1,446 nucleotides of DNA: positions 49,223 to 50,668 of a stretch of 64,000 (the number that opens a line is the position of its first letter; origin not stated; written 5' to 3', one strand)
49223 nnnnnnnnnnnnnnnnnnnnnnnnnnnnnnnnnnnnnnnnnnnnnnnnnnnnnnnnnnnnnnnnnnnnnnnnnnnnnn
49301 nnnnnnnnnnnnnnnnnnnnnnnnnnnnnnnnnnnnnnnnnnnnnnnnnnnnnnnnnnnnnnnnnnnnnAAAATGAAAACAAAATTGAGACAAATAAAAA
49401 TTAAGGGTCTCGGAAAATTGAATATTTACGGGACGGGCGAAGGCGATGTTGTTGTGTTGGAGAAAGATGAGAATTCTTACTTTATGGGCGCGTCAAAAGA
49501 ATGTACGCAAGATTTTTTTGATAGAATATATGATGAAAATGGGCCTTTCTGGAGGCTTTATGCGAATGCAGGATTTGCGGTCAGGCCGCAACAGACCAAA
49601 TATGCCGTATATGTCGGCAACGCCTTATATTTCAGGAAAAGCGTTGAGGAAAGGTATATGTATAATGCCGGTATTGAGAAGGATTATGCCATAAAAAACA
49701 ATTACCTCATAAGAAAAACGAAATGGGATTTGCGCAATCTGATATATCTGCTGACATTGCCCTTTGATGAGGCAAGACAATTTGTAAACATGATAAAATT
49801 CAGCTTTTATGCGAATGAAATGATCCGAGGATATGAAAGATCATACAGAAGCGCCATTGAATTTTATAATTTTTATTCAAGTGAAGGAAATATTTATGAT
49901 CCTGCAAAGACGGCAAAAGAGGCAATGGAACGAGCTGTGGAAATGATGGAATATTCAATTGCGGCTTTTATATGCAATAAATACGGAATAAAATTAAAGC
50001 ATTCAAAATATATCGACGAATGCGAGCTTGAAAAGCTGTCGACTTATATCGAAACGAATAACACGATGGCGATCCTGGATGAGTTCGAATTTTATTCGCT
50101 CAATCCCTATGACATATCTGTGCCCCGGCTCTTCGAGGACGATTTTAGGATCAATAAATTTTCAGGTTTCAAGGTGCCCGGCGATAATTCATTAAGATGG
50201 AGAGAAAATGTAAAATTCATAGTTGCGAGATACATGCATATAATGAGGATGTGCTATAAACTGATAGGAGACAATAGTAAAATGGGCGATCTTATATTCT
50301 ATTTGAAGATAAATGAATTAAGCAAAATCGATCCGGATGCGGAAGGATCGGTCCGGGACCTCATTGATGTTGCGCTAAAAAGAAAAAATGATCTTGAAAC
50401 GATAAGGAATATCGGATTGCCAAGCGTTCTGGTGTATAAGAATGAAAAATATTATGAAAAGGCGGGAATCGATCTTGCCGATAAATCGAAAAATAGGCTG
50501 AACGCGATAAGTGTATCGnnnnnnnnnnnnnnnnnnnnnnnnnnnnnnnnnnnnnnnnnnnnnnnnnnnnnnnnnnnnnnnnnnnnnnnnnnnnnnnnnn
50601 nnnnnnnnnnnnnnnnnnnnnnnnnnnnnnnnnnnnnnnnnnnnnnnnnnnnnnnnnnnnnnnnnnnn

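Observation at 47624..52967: Tightly packed 4-gene operon: secreted protein, membrane protein, domain-permuted PEP-utilising-family phosphotransferase, and dGTPase-like HD hydrolase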

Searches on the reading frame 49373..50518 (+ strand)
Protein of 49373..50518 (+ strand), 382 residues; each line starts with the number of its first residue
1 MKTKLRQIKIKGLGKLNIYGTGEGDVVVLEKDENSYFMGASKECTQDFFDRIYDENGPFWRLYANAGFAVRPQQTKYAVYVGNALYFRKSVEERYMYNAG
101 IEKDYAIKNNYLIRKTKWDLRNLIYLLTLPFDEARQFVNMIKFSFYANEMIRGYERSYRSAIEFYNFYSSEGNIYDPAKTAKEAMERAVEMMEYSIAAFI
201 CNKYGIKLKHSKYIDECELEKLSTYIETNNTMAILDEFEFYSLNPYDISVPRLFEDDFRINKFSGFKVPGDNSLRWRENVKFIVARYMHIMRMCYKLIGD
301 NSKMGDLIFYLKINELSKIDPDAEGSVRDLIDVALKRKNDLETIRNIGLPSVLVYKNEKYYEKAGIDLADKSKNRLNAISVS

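Call 52: find_encoding_contigs(protein=P0062, flank=7000, max_places=2)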
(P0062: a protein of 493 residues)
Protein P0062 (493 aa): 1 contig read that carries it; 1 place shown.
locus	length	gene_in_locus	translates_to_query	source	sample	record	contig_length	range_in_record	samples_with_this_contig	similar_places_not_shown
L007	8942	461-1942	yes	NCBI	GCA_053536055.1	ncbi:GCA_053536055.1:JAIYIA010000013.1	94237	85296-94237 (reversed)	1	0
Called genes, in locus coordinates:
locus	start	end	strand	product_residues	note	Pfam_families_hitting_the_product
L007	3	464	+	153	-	?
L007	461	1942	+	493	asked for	PF00391:PEP-utilizers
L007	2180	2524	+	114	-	-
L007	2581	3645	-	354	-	PF00391:PEP-utilizers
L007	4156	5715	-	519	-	PF01522:Polysacc_deac_1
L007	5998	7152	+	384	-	PF13506:Glyco_transf_21, PF00535:Glycos_transf_2, PF13641:Glyco_tranf_2_3, PF03142:Chitin_synth_2, PF13632:Glyco_trans_2_3 (weak)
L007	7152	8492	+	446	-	PF10096:DUF2334, PF01522:Polysacc_deac_1 (weak)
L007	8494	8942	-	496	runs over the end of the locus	PF02789:Peptidase_M17_N, PF00883:Peptidase_M17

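Call 53: find_encoding_contigs(protein=P0044, flank=7000, max_places=2)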
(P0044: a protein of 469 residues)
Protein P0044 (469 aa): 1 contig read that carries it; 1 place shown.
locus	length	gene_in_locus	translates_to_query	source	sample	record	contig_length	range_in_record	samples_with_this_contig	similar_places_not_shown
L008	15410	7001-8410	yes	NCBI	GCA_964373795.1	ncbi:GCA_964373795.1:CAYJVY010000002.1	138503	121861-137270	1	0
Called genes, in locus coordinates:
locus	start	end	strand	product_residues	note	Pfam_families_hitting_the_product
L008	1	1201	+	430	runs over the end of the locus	PF00890:FAD_binding_2 (faint), PF01134:GIDA (weak), PF01266:DAO (weak), PF01494:FAD_binding_3, PF07992:Pyr_redox_2 (weak), PF12831:FAD_oxidored (weak), PF13450:NAD_binding_8 (weak), PF22578:GGR_cat, +1 more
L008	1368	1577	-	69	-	PF01329:Pterin_4a (weak)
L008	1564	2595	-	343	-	-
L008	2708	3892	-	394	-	PF02515:CoA_transf_3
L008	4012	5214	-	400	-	PF07690:MFS_1, PF05977:MFS_3 (weak)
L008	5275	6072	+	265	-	-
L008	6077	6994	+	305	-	-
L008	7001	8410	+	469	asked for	PF00391:PEP-utilizers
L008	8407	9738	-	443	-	PF01794:Ferric_reduct, PF10517:DM13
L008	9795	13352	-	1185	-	-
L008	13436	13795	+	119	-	PF22175:Ogg-HhH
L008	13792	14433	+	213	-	-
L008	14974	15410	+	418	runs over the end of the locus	PF13173:AAA_14, PF13635:DUF4143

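Call 54: find_encoding_contigs(protein=P0048, flank=7000, max_places=2)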
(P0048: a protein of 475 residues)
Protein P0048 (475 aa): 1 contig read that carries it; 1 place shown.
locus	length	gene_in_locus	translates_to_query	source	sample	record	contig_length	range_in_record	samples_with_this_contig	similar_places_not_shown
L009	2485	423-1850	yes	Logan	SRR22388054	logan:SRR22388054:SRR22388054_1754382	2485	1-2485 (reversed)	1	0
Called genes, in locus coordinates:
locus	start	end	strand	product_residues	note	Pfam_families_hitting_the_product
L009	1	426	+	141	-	?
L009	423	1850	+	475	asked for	PF00391:PEP-utilizers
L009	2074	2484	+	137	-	?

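Call 59: find_related_loci(query=A4, collection=genome_contigs, flank=8000)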
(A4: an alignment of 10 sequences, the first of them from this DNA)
Query A4 (382 aa) in genome_contigs; peptide patterns used: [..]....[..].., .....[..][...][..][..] (x = any residue, [..] = any of these).
75 stretches matched a pattern; 9 encode a relative of the query (tblastn E <= 1e-3); 9 distinct loci.
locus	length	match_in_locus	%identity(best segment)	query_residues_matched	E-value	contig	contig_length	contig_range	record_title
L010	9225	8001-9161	32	1-382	1e-64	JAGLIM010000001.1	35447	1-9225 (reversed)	MAG: Candidatus Paceibacterota bacterium isolate RS_2_5 ROV157_2.bin.5.fa_1, whole genome shotgun sequence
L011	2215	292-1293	35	19-362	8e-65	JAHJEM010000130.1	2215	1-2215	MAG: Nanoarchaeota archaeon isolate Modern_marine_glass_biofilm.mb.128 Modern_marine_gla.mb.128_k141_1061157, whole geno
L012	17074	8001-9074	35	21-382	7e-63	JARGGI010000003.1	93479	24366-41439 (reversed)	MAG: Patescibacteria group bacterium isolate C14-28 NODE_3_length_93479_cov_20.037108, whole genome shotgun sequence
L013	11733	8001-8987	34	27-357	2e-56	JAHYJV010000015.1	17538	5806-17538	MAG: Patescibacteria group bacterium isolate KA31 NODE_1641_length_17538_cov_175.043076, whole genome shotgun sequence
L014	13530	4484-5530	29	14-368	4e-56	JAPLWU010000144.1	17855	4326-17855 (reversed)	MAG: Candidatus Micrarchaeota archaeon isolate LacPavin_0920_SED3_MAG_54_8 LacPavin_0920_SED3_scaffold_1388389, whole ge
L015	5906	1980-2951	31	25-360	4e-55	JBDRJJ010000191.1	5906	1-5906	MAG: Candidatus Micrarchaeota archaeon isolate MEGAHIT-group-1.643 k141_3504294, whole genome shotgun sequence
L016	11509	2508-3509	32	19-362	1e-54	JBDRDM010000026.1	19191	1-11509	MAG: Candidatus Micrarchaeota archaeon isolate MEGAHIT-group-1.248 k141_985924, whole genome shotgun sequence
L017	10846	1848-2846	30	25-373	3e-39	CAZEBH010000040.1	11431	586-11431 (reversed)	MAG TPA_asm: uncultured archaeon isolate SRP302447_co1_795 genome assembly, contig: NODE_15155_length_11431_cov_8.195323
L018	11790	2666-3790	26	20-362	4e-36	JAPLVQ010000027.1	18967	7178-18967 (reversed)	MAG: Candidatus Iainarchaeum archaeon isolate LacPavin_0419_WC90_MAG_36_6 LacPavin_0419_WC90_scaffold_168826, whole geno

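Call 62: find_related_loci(query=A4, collection=metagenome_contigs, flank=8000)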
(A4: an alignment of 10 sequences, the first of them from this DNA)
Query A4 (382 aa) in metagenome_contigs; peptide patterns used: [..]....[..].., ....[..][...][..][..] (x = any residue, [..] = any of these).
599 stretches matched a pattern (row limit reached: there are more); 1 encode a relative of the query (tblastn E <= 1e-3); 1 distinct loci.
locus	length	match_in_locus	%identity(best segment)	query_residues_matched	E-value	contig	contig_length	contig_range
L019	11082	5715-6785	37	26-382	2e-78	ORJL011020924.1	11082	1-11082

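Call 78: search_protein_families(library=pfam, proteins=[L016:7343-8794:-, L007:2584-3645:-, L017:3240-4187:-, L014:5843-6283:-, L015:3376-4218:-, L018:4175-4762:-, L016:4115-4777:+, L019:8408-8836:+], max_evalue=0.01)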
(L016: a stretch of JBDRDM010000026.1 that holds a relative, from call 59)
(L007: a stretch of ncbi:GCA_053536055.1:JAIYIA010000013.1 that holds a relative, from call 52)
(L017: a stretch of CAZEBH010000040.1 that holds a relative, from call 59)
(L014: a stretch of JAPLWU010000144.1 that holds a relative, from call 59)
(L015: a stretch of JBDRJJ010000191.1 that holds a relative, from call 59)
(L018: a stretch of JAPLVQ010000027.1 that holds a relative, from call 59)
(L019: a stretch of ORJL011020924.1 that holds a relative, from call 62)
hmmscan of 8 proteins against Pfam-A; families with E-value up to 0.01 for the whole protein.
L016:7343-8794:- (484 aa): 1 family
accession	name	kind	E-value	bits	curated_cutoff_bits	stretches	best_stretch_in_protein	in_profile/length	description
PF00391.29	PEP-utilizers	-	1.2e-25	89.3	23.1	1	408-478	2-72/72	PEP-utilising enzyme, mobile domain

L007:2584-3645:- (354 aa): 2 families
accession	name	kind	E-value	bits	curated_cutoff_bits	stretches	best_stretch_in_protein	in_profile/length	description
PF00391.29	PEP-utilizers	-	2.6e-21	75.4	23.1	1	276-346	2-72/72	PEP-utilising enzyme, mobile domain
PF12358.13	DUF3644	-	0.00088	19.4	27.6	1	43-114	70-142/183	Domain of unknown function (DUF3644)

L017:3240-4187:- (316 aa): 1 family
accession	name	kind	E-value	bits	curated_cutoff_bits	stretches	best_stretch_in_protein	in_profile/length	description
PF01326.24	PPDK_N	-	2.3e-99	333.2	27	1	18-315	2-312/328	Pyruvate phosphate dikinase, AMP/ATP-binding domain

L014:5843-6283:- (147 aa): 0 families

L015:3376-4218:- (281 aa): 5 families
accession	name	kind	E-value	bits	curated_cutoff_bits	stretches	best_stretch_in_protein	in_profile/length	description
PF13646.12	HEAT_2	-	8.7e-18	64.8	27.7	3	81-150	1-63/88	HEAT repeats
PF12717.13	Cnd1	-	4.3e-09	37.1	26.4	1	118-230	21-132/162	non-SMC mitotic condensation complex subunit 1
PF02985.28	HEAT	-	2.3e-08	34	23.5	0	13-35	7-29/31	HEAT repeat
PF03130.22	HEAT_PBS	-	0.00034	21.3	20.9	0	69-85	6-22/27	PBS lyase HEAT-like repeat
PF24714.1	TOR1L1_N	-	0.00081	19.3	43.3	1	121-206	85-180/281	TORTIFOLIA1 N-terminal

L018:4175-4762:- (196 aa): 0 families

L016:4115-4777:+ (221 aa): 10 families
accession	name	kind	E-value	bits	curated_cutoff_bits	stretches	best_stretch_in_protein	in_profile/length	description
PF01022.26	HTH_5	-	1.9e-08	34.4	22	1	150-196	1-47/47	Bacterial regulatory protein, arsR family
PF25213.1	HVO_A0261_N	-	1.6e-06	28.3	35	1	144-216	4-71/86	HVO_A0261 N-terminal domain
PF14947.12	HTH_45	-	9.4e-06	26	25.5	1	154-217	9-67/77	Winged helix-turn-helix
PF12840.13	HTH_20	-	2.1e-05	24.9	27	1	148-195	1-49/51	Helix-turn-helix domain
PF24038.1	DUF7347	-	4.7e-05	24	27.6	1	142-216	2-74/77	Domain of unknown function (DUF7347)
PF24033.1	DUF7342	-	0.00011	22.7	31.6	1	149-206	2-59/150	Family of unknown function (DUF7342)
PF13412.12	HTH_24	-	0.0004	20.3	21.9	1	152-195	4-48/48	Winged helix-turn-helix DNA-binding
PF03551.20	PadR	-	0.00096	19.5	27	1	184-217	37-74/75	Transcriptional regulator PadR-like family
PF04967.18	HTH_10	-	0.0042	17.3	23.1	0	162-191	21-50/53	HTH DNA binding domain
PF25212.1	HVO_A0114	-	0.0071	16.5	27.6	0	143-203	15-75/84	HVO_A0114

L019:8408-8836:+ (143 aa): 1 family
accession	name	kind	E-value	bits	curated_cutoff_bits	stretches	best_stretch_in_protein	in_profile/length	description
PF00572.24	Ribosomal_L13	-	1.6e-45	154.5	23.8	1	14-131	1-118/119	Ribosomal protein L13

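Call 92: list_cluster_members(proteins=[P0044, P0062, P0007, P0008, P0042, P0045, P0046, P0049, P0051, P0055])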
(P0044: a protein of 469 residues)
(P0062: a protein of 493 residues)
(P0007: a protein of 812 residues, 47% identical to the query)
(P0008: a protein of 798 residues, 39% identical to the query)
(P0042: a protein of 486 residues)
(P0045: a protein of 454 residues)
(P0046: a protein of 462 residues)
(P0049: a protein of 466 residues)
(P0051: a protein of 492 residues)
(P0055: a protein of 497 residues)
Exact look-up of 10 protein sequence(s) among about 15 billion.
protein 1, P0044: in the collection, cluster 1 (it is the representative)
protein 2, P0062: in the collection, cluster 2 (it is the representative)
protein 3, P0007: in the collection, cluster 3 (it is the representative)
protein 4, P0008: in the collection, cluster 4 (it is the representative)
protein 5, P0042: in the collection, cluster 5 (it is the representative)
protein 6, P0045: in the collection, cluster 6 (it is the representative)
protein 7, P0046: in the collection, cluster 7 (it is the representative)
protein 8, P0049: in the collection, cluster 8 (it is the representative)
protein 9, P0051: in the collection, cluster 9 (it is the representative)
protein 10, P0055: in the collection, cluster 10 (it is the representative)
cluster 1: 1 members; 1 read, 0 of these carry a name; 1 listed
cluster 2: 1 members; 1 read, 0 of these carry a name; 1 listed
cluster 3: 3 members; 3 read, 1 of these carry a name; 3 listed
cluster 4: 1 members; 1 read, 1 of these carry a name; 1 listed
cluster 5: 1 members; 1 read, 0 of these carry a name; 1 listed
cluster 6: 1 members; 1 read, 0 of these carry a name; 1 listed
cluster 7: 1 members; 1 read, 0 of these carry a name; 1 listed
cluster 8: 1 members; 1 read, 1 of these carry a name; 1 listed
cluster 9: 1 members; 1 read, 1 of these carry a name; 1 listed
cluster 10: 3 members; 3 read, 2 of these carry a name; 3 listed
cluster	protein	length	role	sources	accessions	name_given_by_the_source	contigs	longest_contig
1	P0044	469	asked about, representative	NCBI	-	-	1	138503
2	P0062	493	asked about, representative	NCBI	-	-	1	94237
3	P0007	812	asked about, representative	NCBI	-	-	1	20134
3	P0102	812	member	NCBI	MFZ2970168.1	MAG: PEP/pyruvate-binding domain-containing protein [Minisyncoccia bacterium]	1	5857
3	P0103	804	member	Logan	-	-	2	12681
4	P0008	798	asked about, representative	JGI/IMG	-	phosphohistidine swiveling domain-containing protein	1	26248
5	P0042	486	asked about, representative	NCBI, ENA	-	-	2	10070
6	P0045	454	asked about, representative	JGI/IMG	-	-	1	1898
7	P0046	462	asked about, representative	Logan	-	-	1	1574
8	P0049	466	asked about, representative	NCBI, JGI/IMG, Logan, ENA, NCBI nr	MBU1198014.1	hypothetical protein KJ765_05920 [Candidatus Micrarchaeota archaeon] | hypothetical protein [Candidatus Micrarchaeota archaeon]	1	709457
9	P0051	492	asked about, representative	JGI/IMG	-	phosphohistidine swiveling domain-containing protein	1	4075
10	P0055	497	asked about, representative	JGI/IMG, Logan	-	phosphohistidine swiveling domain-containing protein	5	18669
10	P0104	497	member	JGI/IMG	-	phosphohistidine swiveling domain-containing protein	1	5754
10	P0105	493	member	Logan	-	-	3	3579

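Call 96: find_related_loci(query=A4, collection=viral_contigs, flank=6000)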
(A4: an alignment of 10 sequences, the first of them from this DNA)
Query A4 (382 aa) in viral_contigs; peptide patterns used: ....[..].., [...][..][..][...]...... (x = any residue, [..] = any of these).
16 stretches matched a pattern, but none encodes a relative of the query by tblastn (E <= 1e-3).
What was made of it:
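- No relatives occur on viral contigs (call 96).
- Tried and rejected: No relatives occur on IMG/VR viral contigs (call 96).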
